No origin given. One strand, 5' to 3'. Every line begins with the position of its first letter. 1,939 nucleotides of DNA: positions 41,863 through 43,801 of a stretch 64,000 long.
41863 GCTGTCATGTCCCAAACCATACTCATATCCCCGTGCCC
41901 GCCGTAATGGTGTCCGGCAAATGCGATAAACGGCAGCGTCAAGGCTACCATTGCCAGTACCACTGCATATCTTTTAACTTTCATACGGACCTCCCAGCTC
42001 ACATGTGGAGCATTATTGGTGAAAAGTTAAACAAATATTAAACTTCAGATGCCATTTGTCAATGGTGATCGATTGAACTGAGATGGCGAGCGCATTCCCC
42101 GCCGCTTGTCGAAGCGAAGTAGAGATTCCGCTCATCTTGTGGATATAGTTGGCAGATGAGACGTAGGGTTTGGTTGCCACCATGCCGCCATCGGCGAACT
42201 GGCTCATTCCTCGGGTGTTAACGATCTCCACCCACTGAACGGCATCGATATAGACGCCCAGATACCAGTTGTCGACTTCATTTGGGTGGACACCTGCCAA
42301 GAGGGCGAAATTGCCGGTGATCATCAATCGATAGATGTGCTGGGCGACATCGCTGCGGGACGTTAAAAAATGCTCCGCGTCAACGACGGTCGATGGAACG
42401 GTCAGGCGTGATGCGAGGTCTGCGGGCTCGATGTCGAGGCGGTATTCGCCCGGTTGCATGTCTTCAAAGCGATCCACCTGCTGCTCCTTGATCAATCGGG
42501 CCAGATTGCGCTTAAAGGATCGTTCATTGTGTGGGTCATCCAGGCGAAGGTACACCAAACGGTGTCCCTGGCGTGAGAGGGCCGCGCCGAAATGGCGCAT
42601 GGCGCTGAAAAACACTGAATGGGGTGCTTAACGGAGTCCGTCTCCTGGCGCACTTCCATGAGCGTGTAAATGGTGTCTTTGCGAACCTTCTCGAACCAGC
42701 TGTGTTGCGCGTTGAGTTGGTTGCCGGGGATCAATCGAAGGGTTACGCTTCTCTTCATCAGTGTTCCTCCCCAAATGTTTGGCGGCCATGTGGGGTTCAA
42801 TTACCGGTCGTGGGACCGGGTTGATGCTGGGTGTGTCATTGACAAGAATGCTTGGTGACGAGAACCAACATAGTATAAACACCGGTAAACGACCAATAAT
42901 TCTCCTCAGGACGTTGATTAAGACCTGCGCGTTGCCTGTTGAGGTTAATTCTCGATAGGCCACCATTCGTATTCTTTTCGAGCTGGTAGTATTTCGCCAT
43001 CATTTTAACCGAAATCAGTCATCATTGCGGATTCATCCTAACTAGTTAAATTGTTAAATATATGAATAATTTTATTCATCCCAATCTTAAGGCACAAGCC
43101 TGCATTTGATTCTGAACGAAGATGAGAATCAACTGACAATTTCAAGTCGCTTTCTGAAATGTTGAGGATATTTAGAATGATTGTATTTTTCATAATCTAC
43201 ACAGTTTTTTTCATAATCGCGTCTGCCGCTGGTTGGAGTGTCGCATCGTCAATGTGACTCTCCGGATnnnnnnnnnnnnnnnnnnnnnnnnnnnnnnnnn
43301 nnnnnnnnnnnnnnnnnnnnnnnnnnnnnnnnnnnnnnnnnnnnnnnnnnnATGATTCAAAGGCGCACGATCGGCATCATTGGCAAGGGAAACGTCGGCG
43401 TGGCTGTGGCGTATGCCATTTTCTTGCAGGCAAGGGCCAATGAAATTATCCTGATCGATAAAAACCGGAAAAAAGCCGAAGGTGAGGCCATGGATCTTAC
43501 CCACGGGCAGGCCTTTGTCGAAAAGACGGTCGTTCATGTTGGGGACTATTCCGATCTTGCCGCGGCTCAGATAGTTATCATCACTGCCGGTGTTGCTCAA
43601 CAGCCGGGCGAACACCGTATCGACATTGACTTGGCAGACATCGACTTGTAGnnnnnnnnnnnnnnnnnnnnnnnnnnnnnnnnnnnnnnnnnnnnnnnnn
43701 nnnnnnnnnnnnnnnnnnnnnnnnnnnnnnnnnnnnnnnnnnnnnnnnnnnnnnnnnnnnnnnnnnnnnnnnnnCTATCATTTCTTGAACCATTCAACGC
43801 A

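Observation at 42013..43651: Gene-decay pocket next to a CarH-like regulator: photolyase-related remnant and ldh fragment in AT-rich DNA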

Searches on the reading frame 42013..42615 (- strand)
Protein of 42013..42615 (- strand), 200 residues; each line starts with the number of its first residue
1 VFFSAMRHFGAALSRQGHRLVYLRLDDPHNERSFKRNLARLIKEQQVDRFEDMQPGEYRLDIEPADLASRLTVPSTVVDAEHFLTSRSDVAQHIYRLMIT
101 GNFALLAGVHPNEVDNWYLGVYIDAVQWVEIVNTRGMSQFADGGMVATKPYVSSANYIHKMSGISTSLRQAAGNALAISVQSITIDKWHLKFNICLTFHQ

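Call 4: search_protein_families(library=pfam, max_evalue=0.01, proteins=[window:42013-42615:-])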
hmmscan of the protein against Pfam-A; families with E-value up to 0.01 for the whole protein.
window:42013-42615:- (200 aa): 1 family
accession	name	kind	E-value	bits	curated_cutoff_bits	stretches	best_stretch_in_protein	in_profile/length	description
PF04244.19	DPRP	-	1.3e-21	77.9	22.1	1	1-93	46-138/224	Deoxyribodipyrimidine photo-lyase-related protein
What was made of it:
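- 42337..42618 (-): Photolyase remnant, codons 51-144 (part of the N-terminal alpha/beta DPRP domain). PF04244 profile positions 46-138, E = 1.3e-21 (call 4).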

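Call 5: search_protein_families(library=ncbifam, max_evalue=0.01, proteins=[window:42013-42615:-])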
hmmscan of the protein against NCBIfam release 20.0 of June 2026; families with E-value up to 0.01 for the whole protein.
window:42013-42615:- (200 aa): 0 families

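Call 9: find_homologous_proteins(query=window:42013-42615:-)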
Query window:42013-42615:- (200 aa): 1007 proteins with E <= 0.001 among 1122 candidates; the best 120 are listed.
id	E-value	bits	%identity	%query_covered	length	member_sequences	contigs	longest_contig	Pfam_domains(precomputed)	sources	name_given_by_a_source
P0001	5.5e-97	341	99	77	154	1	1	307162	-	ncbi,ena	-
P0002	5.7e-40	155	49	61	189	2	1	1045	PF04244.20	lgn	-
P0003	2.6e-37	146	77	47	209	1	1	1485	PF04244.20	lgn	-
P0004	2.8e-37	146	96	36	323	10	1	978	-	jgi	jgi:deoxyribodipyrimidine photolyase-related protein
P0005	4.5e-36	142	90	36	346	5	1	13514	PF04244.20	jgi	jgi:deoxyribodipyrimidine photolyase-related protein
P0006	1.9e-35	140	88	36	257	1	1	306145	-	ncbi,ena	-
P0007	3.4e-35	140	85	36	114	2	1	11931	-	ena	-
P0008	4.5e-35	139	92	36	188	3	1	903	-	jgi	jgi:deoxyribodipyrimidine photolyase-related protein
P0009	5.3e-35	139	65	50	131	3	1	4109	-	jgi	jgi:deoxyribodipyrimidine photolyase-related protein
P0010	6.3e-35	139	79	39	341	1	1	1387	PF04244.20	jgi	jgi:deoxyribodipyrimidine photolyase-related protein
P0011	7.6e-35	138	81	40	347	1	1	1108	PF04244.20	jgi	jgi:deoxyribodipyrimidine photolyase-related protein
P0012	9.6e-35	138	78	40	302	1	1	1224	-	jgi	jgi:deoxyribodipyrimidine photolyase-related protein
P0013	1.0e-34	138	88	36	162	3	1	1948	-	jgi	jgi:deoxyribodipyrimidine photolyase-related protein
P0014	1.1e-34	138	82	40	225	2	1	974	-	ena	-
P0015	1.4e-34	138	84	38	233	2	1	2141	-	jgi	jgi:deoxyribodipyrimidine photolyase-related protein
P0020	2.3e-34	137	65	50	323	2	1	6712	PF04244.20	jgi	jgi:deoxyribodipyrimidine photolyase-related protein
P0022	2.9e-34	137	48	81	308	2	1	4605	PF04244.20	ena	-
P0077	1.4e-32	131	83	36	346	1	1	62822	PF04244.20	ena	-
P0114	3.6e-32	130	80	38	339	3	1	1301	PF04244.20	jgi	jgi:deoxyribodipyrimidine photolyase-related protein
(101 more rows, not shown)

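Call 10: find_encoding_contigs(protein=P0001, flank=10000, max_places=6)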
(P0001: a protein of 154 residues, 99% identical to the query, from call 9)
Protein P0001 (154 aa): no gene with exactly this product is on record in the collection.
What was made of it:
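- Tried and rejected: The exact-protein look-up of the remnant found no place on record (call 10).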

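Call 11: find_encoding_contigs(protein=P0006, flank=10000, max_places=6)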
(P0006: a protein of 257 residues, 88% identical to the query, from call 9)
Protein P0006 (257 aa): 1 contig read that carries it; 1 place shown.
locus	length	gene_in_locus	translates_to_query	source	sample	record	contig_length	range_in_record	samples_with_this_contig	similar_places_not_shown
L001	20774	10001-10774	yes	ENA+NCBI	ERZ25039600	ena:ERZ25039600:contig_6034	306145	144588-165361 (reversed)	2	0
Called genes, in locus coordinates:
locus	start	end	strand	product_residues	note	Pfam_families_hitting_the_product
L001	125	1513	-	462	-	PF01565:FAD_binding_4, PF08031:BBE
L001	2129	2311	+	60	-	PF09360:zf-CDGSH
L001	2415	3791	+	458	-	PF00890:FAD_binding_2, PF01266:DAO, PF01946:Thi4, PF07992:Pyr_redox_2, PF12831:FAD_oxidored, PF13450:NAD_binding_8, PF00070:Pyr_redox, PF02852:Pyr_redox_dim, +2 more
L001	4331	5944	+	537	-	PF01433:Peptidase_M1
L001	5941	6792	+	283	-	PF04187:Cofac_haem_bdg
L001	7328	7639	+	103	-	-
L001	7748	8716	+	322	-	PF10503:Esterase_PHB, PF01738:DLH (faint), PF00326:Peptidase_S9 (faint), PF02230:Abhydrolase_2 (weak)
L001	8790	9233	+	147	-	PF13426:PAS_9, PF00989:PAS, PF08447:PAS_3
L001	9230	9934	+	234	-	PF04244:DPRP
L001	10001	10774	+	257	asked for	-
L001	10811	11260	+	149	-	-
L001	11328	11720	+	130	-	PF00578:AhpC-TSA, PF13911:AhpC-TSA_2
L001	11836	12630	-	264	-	-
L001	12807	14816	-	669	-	PF04055:Radical_SAM, PF12836:HHH_3 (weak), PF13566:DUF4130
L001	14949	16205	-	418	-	PF00890:FAD_binding_2 (weak), PF01266:DAO, PF03486:HI0933_like (faint), PF05834:Lycopene_cycl (faint), PF07992:Pyr_redox_2 (faint), PF13450:NAD_binding_8, PF01593:Amino_oxidase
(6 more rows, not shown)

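Call 64: find_encoding_contigs(protein=P0126, flank=8000, max_places=4)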
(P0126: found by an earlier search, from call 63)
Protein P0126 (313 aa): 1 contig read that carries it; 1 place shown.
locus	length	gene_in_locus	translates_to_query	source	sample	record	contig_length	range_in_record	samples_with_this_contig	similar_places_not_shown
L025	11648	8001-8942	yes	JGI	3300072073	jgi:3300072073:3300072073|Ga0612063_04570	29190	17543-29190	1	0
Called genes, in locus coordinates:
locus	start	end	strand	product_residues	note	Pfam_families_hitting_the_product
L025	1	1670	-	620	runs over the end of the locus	PF06480:FtsH_ext, PF13191:AAA_16 (faint), PF00004:AAA, PF17862:AAA_lid_3, PF01434:Peptidase_M41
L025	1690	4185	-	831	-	PF02190:LON_substr_bdg, PF00004:AAA, PF07728:AAA_5, PF22667:Lon_lid, PF05362:Lon_C, PF13541:ChlI (weak)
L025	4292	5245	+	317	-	PF13411:MerR_1, PF02310:B12-binding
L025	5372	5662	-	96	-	PF13405:EF-hand_6 (faint), PF13499:EF-hand_7 (faint), PF00036:EF-hand_1 (faint), PF13202:EF-hand_5 (faint)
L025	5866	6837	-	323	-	-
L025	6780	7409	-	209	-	PF04244:DPRP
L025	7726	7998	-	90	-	-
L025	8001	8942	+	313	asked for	PF00056:Ldh_1_N, PF02866:Ldh_1_C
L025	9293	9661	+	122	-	PF04241:DUF423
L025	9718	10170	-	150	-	PF10604:Polyketide_cyc2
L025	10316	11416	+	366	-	PF00890:FAD_binding_2, PF01266:DAO, PF07992:Pyr_redox_2 (faint)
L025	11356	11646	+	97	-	?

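Call 65: find_encoding_contigs(protein=P0122, flank=6000, max_places=4)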
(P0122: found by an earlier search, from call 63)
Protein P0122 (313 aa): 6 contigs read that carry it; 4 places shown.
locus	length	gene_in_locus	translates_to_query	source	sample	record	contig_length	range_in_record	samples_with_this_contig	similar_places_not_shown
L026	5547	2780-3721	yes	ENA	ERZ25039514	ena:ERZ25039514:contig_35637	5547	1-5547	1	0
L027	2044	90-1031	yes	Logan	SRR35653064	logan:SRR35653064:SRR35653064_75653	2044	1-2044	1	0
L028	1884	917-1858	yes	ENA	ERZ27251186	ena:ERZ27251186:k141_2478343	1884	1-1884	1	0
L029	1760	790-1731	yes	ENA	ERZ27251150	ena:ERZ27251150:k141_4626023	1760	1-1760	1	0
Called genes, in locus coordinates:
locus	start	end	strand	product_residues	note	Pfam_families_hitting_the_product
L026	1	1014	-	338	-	?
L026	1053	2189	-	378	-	PF04244:DPRP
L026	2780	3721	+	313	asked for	PF00056:Ldh_1_N, PF02866:Ldh_1_C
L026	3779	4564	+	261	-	PF02219:MTHFR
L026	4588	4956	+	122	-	PF04241:DUF423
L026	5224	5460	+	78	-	-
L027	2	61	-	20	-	?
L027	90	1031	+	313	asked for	PF00056:Ldh_1_N, PF02866:Ldh_1_C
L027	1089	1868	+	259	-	PF02219:MTHFR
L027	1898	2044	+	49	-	?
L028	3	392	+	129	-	?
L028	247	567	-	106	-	-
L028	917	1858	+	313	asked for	PF00056:Ldh_1_N, PF02866:Ldh_1_C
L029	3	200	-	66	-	?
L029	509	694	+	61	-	-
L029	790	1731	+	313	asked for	PF00056:Ldh_1_N, PF02866:Ldh_1_C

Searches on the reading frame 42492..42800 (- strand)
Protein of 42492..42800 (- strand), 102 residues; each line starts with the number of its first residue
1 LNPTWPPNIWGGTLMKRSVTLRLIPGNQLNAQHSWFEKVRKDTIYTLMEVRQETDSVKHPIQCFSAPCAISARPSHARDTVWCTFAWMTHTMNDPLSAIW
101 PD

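Call 4: search_protein_families(library=pfam, max_evalue=0.01, proteins=[window:42492-42800:-])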
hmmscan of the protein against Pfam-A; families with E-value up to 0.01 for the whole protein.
window:42492-42800:- (102 aa): 1 family
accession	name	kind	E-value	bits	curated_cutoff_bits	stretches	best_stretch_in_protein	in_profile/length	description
PF04244.19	DPRP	-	5.5e-07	30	22.1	1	22-62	1-42/224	Deoxyribodipyrimidine photo-lyase-related protein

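Call 5: search_protein_families(library=ncbifam, max_evalue=0.01, proteins=[window:42492-42800:-])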
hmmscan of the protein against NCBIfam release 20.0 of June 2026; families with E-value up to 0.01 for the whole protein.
window:42492-42800:- (102 aa): 0 families

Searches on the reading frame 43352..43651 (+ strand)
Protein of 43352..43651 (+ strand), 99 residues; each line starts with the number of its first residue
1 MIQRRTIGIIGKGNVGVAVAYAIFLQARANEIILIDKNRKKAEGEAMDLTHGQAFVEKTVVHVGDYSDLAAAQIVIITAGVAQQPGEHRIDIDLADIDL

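Call 4: search_protein_families(library=pfam, max_evalue=0.01, proteins=[window:43352-43651:+])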
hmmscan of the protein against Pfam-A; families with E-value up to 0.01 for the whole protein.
window:43352-43651:+ (99 aa): 6 families
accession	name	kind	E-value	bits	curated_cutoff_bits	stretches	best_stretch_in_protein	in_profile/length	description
PF00056.29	Ldh_1_N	-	4.5e-21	75.8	27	1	7-92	3-90/141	lactate/malate dehydrogenase, NAD binding domain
PF03435.24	Sacchrp_dh_NADP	-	0.00073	20.3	25.1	1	7-71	1-64/129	Saccharopine dehydrogenase NADP binding domain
PF02826.25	2-Hacid_dh_C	-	0.0043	16.9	25.1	1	2-45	34-74/178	D-isomer specific 2-hydroxyacid dehydrogenase, NAD binding domain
PF03807.23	F420_oxidored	-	0.0055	17.7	21.6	1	6-77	1-65/94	NADP oxidoreductase coenzyme F420-dependent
PF01488.26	Shikimate_DH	-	0.0063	17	24.3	1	3-85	11-88/138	Shikimate / quinate 5-dehydrogenase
PF03721.20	UDPG_MGDP_dh_N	-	0.0074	16.3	27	0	6-43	2-37/187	UDP-glucose/GDP-mannose dehydrogenase family, NAD binding domain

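Call 5: search_protein_families(library=ncbifam, max_evalue=0.01, proteins=[window:43352-43651:+])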
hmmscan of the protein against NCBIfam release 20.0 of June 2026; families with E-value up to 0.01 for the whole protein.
window:43352-43651:+ (99 aa): 12 families
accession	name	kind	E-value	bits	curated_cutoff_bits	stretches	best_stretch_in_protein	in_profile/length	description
NF000824.0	PRK00066.1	subfamily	2.3e-28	99.4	339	1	3-92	5-95/316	L-lactate dehydrogenase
TIGR01771.1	L-LDH-NAD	equivalog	4.2e-26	92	303.55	1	9-92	1-85/299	L-lactate dehydrogenase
NF004863.0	PRK06223.1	subfamily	2.9e-18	66.1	283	1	3-92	2-92/313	malate dehydrogenase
NF041314.1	Malate_DH_Halo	equivalog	2.5e-17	63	550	1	9-93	6-93/304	malate dehydrogenase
TIGR01763.1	MalateDH_bact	equivalog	4.6e-12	45.8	351.85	1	4-92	1-90/305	malate dehydrogenase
TIGR01772.1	MDH_euk_gproteo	equivalog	2.2e-05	23.9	273.05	1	9-92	4-88/313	malate dehydrogenase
NF009201.0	PRK12549.1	subfamily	4e-05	22.9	235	1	6-87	131-212/286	shikimate dehydrogenase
NF008726.1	PRK11728.1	equivalog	0.0004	19.3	299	1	7-66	3-54/389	L-2-hydroxyglutarate oxidase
NF001319.0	PRK00258.3-3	equivalog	0.00041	19.5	252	1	4-76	122-189/279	shikimate dehydrogenase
NF007031.0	PRK09496.1-2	equivalog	0.00054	19.1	289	1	4-51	233-280/458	Trk system potassium transporter TrkA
NF001309.0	PRK00257.1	equivalog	0.0021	17.1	434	1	3-46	115-156/379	4-phosphoerythronate dehydrogenase PdxB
NF009542.0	PRK12921.1-4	equivalog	0.0093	15.3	288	1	6-68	3-63/286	oxidoreductase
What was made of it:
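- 43352..43651 (+): L-lactate dehydrogenase in-frame internal-deletion allele. Codons 1-92 plus a 7-nt filler (43624-43630) plus the native last 6 codons and stop; 214 codons are lost. Pfam and NCBIfam matches (calls 4, 5).
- Checked: ORF 43352-43651 matches Ldh_1_N positions 3-90 of 141 (E = 4.5e-21) and the L-LDH model positions 5-95 of 316 (calls 4, 5).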

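Call 63: list_cluster_members(proteins=[P0001, window:43352-43651:+, window:40616-41569:+])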
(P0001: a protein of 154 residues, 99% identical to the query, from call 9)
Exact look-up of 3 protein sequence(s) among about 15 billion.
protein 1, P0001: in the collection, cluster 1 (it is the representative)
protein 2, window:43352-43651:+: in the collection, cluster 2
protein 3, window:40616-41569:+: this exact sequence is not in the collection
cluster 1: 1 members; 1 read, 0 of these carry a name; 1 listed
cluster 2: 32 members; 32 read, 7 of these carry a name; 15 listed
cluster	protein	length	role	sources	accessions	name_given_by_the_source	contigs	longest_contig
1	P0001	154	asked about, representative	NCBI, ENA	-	-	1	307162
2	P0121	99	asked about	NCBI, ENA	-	-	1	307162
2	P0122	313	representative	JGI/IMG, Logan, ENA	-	-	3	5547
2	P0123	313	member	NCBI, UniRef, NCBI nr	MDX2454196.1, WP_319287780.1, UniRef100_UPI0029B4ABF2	L-lactate dehydrogenase [Desulfosarcina sp.] | L-lactate dehydrogenase n=1 Tax=Desulfosarcina sp. TaxID=2027861 RepID=UPI0029B4ABF2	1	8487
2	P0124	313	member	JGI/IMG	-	L-lactate dehydrogenase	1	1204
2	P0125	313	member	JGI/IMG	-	L-lactate dehydrogenase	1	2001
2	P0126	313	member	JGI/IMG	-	L-lactate dehydrogenase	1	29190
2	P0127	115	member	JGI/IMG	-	L-lactate dehydrogenase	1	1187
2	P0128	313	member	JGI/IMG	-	L-lactate dehydrogenase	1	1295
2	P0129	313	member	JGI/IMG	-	L-lactate dehydrogenase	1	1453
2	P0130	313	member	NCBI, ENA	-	-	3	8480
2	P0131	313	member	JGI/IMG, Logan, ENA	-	-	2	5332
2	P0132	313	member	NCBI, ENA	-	-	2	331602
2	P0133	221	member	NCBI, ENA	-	-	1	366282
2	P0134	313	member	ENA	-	-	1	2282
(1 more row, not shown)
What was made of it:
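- Gene callers predicted both ORFs (calls 9, 63).
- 43352..43651 (+): The 99-aa product falls in a 90% cluster with 313-aa 'L-lactate dehydrogenase [Desulfosarcina sp.]' (call 63).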
